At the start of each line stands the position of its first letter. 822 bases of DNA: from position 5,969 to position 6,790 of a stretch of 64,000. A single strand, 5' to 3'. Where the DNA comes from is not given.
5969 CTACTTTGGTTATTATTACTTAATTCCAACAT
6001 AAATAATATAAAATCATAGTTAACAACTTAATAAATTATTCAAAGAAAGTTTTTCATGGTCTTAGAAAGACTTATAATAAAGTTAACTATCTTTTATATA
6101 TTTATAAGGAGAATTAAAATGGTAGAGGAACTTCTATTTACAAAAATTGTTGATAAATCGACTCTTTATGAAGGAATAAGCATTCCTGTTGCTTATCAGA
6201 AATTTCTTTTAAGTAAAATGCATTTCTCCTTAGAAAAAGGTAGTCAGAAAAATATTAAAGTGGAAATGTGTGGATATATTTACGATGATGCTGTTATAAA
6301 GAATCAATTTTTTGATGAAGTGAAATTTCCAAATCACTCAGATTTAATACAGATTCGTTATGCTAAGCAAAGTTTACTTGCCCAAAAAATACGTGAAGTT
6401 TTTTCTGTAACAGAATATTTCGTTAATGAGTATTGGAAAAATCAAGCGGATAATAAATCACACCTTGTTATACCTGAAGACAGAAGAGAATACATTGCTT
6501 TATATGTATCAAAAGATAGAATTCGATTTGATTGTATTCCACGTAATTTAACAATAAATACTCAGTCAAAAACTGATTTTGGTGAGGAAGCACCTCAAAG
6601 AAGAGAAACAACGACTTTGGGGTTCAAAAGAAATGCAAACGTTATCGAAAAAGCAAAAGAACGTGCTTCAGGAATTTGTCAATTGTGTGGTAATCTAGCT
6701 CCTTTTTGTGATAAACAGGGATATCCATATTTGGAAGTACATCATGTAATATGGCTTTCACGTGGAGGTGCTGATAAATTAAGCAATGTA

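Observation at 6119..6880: HNH nuclease with unassigned N-terminal reader-like domain directly upstream of jetA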

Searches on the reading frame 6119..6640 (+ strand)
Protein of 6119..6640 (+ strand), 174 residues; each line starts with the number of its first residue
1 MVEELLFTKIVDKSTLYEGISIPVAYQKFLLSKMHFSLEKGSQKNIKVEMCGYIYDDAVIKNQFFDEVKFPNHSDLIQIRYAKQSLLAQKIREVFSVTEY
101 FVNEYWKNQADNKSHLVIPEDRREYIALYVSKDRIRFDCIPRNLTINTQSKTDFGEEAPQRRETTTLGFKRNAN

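Call 26: search_protein_families(library=pfam, proteins=[window:6119-6640:+], max_evalue=0.1)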
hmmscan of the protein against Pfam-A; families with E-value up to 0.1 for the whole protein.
window:6119-6640:+ (174 aa): 1 family
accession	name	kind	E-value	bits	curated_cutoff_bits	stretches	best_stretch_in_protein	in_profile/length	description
PF03015.24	Sterile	-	0.067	13.8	35.4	0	87-117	25-55/93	Male sterility protein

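Call 29: search_protein_representatives(protein=window:6119-6640:+)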
Query: 174 residues. Proteins with E-value up to 0.001 (for the whole library): 250; up to 1e-10: 92; up to 1e-30: 4. The best 150 are listed.
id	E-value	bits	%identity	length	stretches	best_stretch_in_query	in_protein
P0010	3.6e-50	186.2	51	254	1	1-173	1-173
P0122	1.2e-40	155.3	54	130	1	1-130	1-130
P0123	1.0e-37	145.7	50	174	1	1-139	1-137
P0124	5.9e-35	136.7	43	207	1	1-157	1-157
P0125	1.4e-24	102.9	42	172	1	8-141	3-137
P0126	3.4e-23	98.5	40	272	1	4-144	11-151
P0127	1.1e-22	96.9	40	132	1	2-131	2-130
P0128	2.0e-21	92.8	38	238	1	21-173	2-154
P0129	2.6e-21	92.4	39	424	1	3-142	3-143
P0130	2.5e-20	89.2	37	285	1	1-143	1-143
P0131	1.2e-19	86.9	38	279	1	5-133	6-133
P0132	4.1e-19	85.2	44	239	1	6-151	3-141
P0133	6.1e-19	84.7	39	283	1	4-170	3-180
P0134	6.8e-19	84.5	37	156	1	5-148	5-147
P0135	1.0e-18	84.0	43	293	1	6-142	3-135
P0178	5.0e-13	65.4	36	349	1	5-131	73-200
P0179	5.0e-13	65.4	42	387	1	5-129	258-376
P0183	9.3e-13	64.6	33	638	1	3-141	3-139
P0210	8.1e-11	58.3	29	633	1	2-144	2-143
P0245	1.5e-08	50.9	30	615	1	5-145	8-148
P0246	1.8e-08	50.6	30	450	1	5-142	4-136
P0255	4.3e-08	49.4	31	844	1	2-129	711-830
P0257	5.6e-08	49.0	33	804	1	2-137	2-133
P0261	7.4e-08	48.6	34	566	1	5-140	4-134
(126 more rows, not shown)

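Call 34: search_protein_families(library=pfam, proteins=[P0129, P0178, P0179, P0183, P0210, P0245, P0246, P0255, P0257, P0261], max_evalue=0.01)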
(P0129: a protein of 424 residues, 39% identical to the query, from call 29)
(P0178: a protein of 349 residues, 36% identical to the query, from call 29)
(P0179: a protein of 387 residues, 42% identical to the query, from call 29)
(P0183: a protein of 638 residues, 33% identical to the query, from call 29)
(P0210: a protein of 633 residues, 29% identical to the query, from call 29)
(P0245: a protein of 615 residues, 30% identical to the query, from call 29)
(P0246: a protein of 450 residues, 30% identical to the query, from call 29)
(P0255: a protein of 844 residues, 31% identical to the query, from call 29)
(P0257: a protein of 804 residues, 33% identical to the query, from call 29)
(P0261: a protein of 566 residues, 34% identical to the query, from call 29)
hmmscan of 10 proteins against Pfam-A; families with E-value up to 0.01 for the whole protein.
P0129 (424 aa): 5 families
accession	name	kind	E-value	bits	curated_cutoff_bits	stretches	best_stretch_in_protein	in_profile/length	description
PF01844.29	HNH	-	8.9e-11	42.2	21.4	1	357-406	1-45/47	HNH endonuclease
PF14279.12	HNH_5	-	0.00027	21.2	27.5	1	357-405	1-43/56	HNH endonuclease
PF23382.1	DUF7097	-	0.0006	20.2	27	1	348-407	70-137/175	Family of unknown function (DUF7097)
PF02182.23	SAD_SRA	-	0.0018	18.5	30.7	1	177-257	28-119/148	SAD/SRA domain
PF13391.12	HNH_2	-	0.0022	18.3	21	0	357-403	1-56/66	HNH endonuclease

P0178 (349 aa): 0 families

P0179 (387 aa): 0 families

P0183 (638 aa): 1 family
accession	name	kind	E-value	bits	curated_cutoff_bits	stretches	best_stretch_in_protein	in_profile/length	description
PF10592.14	AIPR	-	2.1e-07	31.3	25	1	216-287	1-74/308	AIPR protein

P0210 (633 aa): 1 family
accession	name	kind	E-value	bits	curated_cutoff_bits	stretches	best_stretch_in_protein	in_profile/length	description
PF07728.20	AAA_5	-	6.6e-07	29.9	22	1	309-499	5-138/139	AAA domain (dynein-related subfamily)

P0245 (615 aa): 1 family
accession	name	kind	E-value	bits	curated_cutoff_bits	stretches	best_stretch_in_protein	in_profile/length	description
PF10592.14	AIPR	-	1.2e-06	28.9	25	1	221-387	13-137/308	AIPR protein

P0246 (450 aa): 4 families
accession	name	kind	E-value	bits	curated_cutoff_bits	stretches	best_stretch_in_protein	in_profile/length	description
PF01844.29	HNH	-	6.3e-12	45.9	21.4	1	382-431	1-45/47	HNH endonuclease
PF14279.12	HNH_5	-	1e-05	25.8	27.5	1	382-430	1-43/56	HNH endonuclease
PF13391.12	HNH_2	-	0.00017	21.8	21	1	382-428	1-56/66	HNH endonuclease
PF23382.1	DUF7097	-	0.00047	20.5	27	1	368-431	65-136/175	Family of unknown function (DUF7097)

P0255 (844 aa): 1 family
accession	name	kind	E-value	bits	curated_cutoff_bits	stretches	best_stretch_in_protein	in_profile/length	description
PF20296.3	MTaX1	-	3.6e-21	76.2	25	1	42-153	3-111/111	Methylase-associated X1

P0257 (804 aa): 0 families

P0261 (566 aa): 8 families
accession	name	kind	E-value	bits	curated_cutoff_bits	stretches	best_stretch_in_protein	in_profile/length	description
PF07728.20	AAA_5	-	2.6e-11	44.1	22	1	227-368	2-123/139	AAA domain (dynein-related subfamily)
PF20030.5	bpMoxR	-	0.00038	20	27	1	206-338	13-139/205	MoxR domain in the MoxR-vWA-beta-propeller ternary systems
PF13191.12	AAA_16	-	0.00039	21.4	32.6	1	223-251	23-51/167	AAA ATPase domain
PF07726.17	AAA_3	-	0.0027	18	27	1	227-272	2-46/131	ATPase family associated with various cellular activities (AAA)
PF25201.1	nSTAND6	-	0.0029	18.1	27.7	1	212-248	6-42/148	Novel STAND NTPase 6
PF13401.12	AAA_22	-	0.004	17.9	27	0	223-264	4-33/130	AAA domain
PF06414.18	Zeta_toxin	-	0.0046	16.9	22.3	0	222-260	14-52/199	Zeta toxin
PF13604.12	AAA_30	-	0.0047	17.1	27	1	225-309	19-102/191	AAA domain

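Call 44: predict_structure(alignment_id=A3)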
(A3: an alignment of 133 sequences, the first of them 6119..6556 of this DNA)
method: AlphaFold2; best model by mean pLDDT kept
length: 146 residues; sequences in the alignment: 133
mean_pLDDT: 91.7   pTM: 0.84
mean pLDDT of the five models: 91.7, 90.5, 89.8, 83.8, 80.9
residues with pLDDT >= 90: 115; 70-90: 22; 50-70: 9; < 50: 0
segments of 3 or more residues with pLDDT < 50: none
pLDDT, mean of each block of 10 residues (from residue 1): 92 96 96 94 97 97 89 91 97 96 83 76 96 96 70
secondary structure, 60 per line:
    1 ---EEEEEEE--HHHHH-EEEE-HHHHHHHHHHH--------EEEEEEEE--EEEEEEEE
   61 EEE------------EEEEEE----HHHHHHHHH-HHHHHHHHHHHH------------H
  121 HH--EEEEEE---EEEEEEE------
elements in order: E4-10 H13-17 E19-22 H24-34 E43-50 E53-63 E76-81 H86-94 H96-107 E125-130 E134-140

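Call 49: fold_search(model_id=the predicted structure, library=pdb)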
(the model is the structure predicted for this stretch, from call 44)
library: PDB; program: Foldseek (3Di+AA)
matches with E <= 10: 271; with E <= 0.001: 0
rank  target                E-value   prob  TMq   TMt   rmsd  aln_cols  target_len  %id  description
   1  5yzy_C                3.8e-02  0.97  0.43  0.54   5.7       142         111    8  AtVAL1 B3 domain in complex with 13bp-DNA (released 2018-05-02)
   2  6j9c_D                4.2e-02  0.95  0.42  0.51   7.1       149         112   12  Crystal structure of Arabidopsis thaliana transcription factor LEC2-DNA complex (released 2019-05-29)
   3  3hqf_A                5.0e-02  0.97  0.41  0.35   5.4       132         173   11  Crystal structure of restriction endonuclease EcoRII N-terminal effector-binding domain in complex with cognate DNA (released 2009-09-22)
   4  6j9a_A                7.4e-02  0.97  0.46  0.60   6.2       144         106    8  Crystal structure of Arabidopsis thaliana VAL1 in complex with FLC DNA fragment (released 2019-05-29)
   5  1na6_B                1.6e-01  0.90  0.46  0.20   5.0       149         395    9  Crystal structure of restriction endonuclease EcoRII mutant R88A (released 2003-12-16)
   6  1na6_A                2.1e-01  0.60  0.37  0.18   8.1       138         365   12  Crystal structure of restriction endonuclease EcoRII mutant R88A (released 2003-12-16)
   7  4m9o                  1.0e+00  0.08  0.23  0.29  12.3       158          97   10  Crystal Structure of monomeric zebrafish beta-2-microglobulin (released 2014-09-24)
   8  3lgo                  1.0e+00  0.02  0.11  0.11  14.3        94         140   14  Structure of Gse1p, member of the GSE/EGO complex (released 2010-08-04)
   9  9f6d_A                1.6e+00  0.03  0.18  0.04  19.3       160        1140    9  Human DNA polymerase epsilon bound to DNA and PCNA (open conformation) (released 2024-08-07)
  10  2hlj                  1.6e+00  0.02  0.13  0.13  18.1       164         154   10  CRYSTAL STRUCTURE OF A PUTATIVE THIOESTERASE (KT2440) FROM PSEUDOMONAS PUTIDA KT2440 AT 2.00 A RESOLUTION (released 2006-08-15)
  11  5g64_A                1.9e+00  0.07  0.22  0.13   7.0       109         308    8  The complex between human IgE-Fc and two anti-IgE Fab fragments (released 2017-05-03)
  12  5lgj_B                2.0e+00  0.06  0.24  0.14  11.7       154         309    9  THE CRYSTAL STRUCTURE OF IGE FC MUTANT - P333C (released 2017-03-15)
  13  9l0c_B                2.1e+00  0.04  0.15  0.11   9.0       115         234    6  structure of MCT2-embigin-AR-C155858 complex (released 2025-12-24)
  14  5moj_A                2.3e+00  0.06  0.24  0.20   7.6       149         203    5  Crystal structure of IgE-Fc epsilon 3-4 (released 2018-01-10)
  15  5mv4_L                2.3e+00  0.02  0.16  0.13   9.2       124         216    9  ACC1 Fab fragment in complex with citrullinated CII616-639 epitope of collagen type II (ptm23) (released 2017-07-19)
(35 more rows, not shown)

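Call 78: search_protein_families(library=padloc, proteins=[P0131, P0133, P0126, P0129, P0130, P0261, P0210, P0183, P0255], max_evalue=0.001)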
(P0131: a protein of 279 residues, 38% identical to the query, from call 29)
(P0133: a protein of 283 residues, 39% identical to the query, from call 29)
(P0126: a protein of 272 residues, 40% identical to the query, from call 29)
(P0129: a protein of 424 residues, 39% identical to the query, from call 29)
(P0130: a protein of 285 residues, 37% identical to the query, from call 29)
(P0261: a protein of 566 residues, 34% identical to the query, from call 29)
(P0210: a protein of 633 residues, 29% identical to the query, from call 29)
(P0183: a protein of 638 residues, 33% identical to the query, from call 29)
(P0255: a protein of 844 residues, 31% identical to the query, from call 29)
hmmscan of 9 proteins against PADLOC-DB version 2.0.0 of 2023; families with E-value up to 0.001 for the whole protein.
P0131 (279 aa): 1 family
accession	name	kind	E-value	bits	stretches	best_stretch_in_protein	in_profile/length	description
PDLC00644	ZorE2|ZorE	-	3e-05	21.8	1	132-246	122-235/267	HNH endonuclease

P0133 (283 aa): 0 families

P0126 (272 aa): 3 families
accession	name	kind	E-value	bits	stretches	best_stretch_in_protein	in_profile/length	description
PDLC03656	mREase_IV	-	4.7e-20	70.5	1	174-259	173-260/277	Type IV methyl-directed restriction enzyme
PDLC03662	mREase_IV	-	5.1e-07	26.6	1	180-254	456-534/560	Type IV methyl-directed restriction enzyme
PDLC03514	REase_II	-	3.9e-05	21.1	1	176-255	263-341/386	Type II restriction enzyme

P0129 (424 aa): 3 families
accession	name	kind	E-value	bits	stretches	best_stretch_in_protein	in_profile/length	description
PDLC03656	mREase_IV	-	3.4e-27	93.9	1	310-414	158-264/277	Type IV methyl-directed restriction enzyme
PDLC03662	mREase_IV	-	7.9e-07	26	1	317-403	443-532/560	Type IV methyl-directed restriction enzyme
PDLC03514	REase_II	-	0.00015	19.1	1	370-406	304-341/386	Type II restriction enzyme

P0130 (285 aa): 0 families

P0261 (566 aa): 2 families
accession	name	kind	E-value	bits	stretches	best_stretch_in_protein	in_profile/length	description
PDLC04547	PDC-M26A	-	3.8e-54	182.4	2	164-324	270-433/724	-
PDLC04140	mad8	-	3.9e-05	21.3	1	213-315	16-99/314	mads_8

P0210 (633 aa): 2 families
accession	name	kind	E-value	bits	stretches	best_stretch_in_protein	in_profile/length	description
PDLC03448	REase_II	-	1.6e-35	120.5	3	470-556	686-780/857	Type II restriction enzyme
PDLC03547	REase_II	-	2.8e-31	106.7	1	300-582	261-531/585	Type II restriction enzyme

P0183 (638 aa): 0 families

P0255 (844 aa): 0 families

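Call 87: fold_search(model_id=the predicted structure, library=viral)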
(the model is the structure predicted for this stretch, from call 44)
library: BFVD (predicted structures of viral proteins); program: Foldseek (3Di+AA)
matches with E <= 10: 177; with E <= 0.001: 0
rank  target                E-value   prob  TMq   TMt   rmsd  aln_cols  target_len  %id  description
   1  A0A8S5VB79            2.7e-01  0.06  0.15  0.18  14.3       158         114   11  Uncharacterized protein [Myoviridae sp. ctbEa13]
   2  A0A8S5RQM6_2          6.0e-01  0.07  0.20  0.05  25.2       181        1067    9  (no name in the UniProt tables at hand)
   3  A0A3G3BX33            6.7e-01  0.12  0.21  0.19  11.9       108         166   12  (no name in the UniProt tables at hand)
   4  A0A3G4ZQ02            6.7e-01  0.10  0.23  0.16  16.1       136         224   10  Uncharacterized protein [Barrevirus sp.]
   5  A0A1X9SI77            1.3e+00  0.08  0.22  0.21  11.2       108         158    7  (no name in the UniProt tables at hand)
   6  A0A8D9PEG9            1.3e+00  0.03  0.13  0.10  21.1       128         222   14  Uncharacterized protein [Bacteriophage sp.]
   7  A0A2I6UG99            1.3e+00  0.16  0.14  0.27  11.8        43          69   21  Uncharacterized protein [Salinibacter phage M8CC-19]
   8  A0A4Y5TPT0            1.3e+00  0.02  0.15  0.16  15.6       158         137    8  (no name in the UniProt tables at hand)
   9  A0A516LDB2            1.4e+00  0.06  0.16  0.19  16.2       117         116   10  (no name in the UniProt tables at hand)
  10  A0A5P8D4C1            1.4e+00  0.05  0.14  0.20  14.3       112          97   10  Uncharacterized protein [Pectobacterium phage Wc4]
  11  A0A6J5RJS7            1.4e+00  0.02  0.16  0.09  14.7       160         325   13  Uncharacterized protein [uncultured Caudovirales phage]
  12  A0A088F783            1.5e+00  0.08  0.23  0.07   8.3        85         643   14  Gag polyprotein [Brown greater galago prosimian foamy virus]
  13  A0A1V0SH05            1.6e+00  0.04  0.14  0.10  18.0       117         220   11  Uncharacterized protein [Hokovirus HKV1]
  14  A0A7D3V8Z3            1.6e+00  0.03  0.15  0.10  28.8       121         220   12  Uncharacterized protein [Fadolivirus FV1/VV64]
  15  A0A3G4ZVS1            2.0e+00  0.09  0.13  0.07   5.9        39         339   15  Uncharacterized protein [Edafosvirus sp.]
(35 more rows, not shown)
